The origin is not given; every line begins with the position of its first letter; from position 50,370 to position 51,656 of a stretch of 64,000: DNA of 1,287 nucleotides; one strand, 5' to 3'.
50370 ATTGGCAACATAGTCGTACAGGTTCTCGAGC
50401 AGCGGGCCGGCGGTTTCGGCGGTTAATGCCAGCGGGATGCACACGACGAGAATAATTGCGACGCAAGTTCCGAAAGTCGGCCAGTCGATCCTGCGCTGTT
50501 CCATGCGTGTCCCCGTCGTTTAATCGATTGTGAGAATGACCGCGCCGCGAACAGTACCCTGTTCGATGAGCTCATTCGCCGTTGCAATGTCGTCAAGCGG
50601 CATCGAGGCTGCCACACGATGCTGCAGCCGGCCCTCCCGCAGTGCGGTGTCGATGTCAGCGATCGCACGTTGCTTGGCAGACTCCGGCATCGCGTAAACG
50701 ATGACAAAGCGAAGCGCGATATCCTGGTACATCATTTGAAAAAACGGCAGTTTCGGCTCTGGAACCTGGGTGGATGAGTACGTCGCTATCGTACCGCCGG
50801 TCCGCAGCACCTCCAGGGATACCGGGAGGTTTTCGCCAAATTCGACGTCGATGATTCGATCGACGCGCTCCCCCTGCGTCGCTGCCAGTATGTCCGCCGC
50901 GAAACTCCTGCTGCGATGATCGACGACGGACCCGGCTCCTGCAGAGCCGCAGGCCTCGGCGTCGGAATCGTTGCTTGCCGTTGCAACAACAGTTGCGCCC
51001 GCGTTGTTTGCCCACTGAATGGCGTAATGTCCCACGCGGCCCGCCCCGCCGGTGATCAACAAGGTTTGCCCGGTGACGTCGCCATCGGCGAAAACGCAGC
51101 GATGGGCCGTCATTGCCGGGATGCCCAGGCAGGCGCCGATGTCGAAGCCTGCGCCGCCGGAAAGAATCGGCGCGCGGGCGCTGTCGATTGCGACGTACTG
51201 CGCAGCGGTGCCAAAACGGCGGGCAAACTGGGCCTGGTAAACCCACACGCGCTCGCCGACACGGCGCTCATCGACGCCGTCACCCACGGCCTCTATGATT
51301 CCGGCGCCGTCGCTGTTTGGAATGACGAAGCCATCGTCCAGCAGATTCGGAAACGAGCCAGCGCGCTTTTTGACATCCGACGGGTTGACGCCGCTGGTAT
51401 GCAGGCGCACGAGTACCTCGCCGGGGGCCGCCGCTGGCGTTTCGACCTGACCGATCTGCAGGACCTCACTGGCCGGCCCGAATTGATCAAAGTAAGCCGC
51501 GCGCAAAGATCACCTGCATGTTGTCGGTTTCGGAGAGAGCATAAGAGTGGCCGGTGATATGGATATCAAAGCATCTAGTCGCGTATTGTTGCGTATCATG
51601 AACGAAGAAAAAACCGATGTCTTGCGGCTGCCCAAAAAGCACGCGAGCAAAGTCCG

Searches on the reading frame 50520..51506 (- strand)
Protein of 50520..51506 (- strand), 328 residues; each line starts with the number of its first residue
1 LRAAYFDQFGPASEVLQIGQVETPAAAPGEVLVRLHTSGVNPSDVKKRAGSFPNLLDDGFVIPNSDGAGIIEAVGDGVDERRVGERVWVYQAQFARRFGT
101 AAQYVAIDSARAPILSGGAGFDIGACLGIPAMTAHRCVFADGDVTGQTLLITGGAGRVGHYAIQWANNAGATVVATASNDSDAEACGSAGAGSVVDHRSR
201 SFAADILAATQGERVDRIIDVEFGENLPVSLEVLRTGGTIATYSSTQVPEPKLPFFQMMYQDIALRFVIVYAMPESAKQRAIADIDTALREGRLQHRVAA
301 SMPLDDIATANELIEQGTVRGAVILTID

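Call 90: search_protein_families(library=pfam, proteins=[window:50520-51506:-], max_evalue=0.001)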
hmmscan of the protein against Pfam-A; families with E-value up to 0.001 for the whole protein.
window:50520-51506:- (328 aa): 3 families
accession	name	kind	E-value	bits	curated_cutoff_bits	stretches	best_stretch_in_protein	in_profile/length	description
PF00107.32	ADH_zinc_N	-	7e-19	68.5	31.8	1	158-282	2-124/129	Zinc-binding dehydrogenase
PF13602.12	ADH_zinc_N_2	-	5.3e-13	50.5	27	1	190-325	2-134/134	Zinc-binding dehydrogenase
PF08240.17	ADH_N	-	2.6e-12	47.4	23.5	1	28-108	2-95/104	Alcohol dehydrogenase GroES-like domain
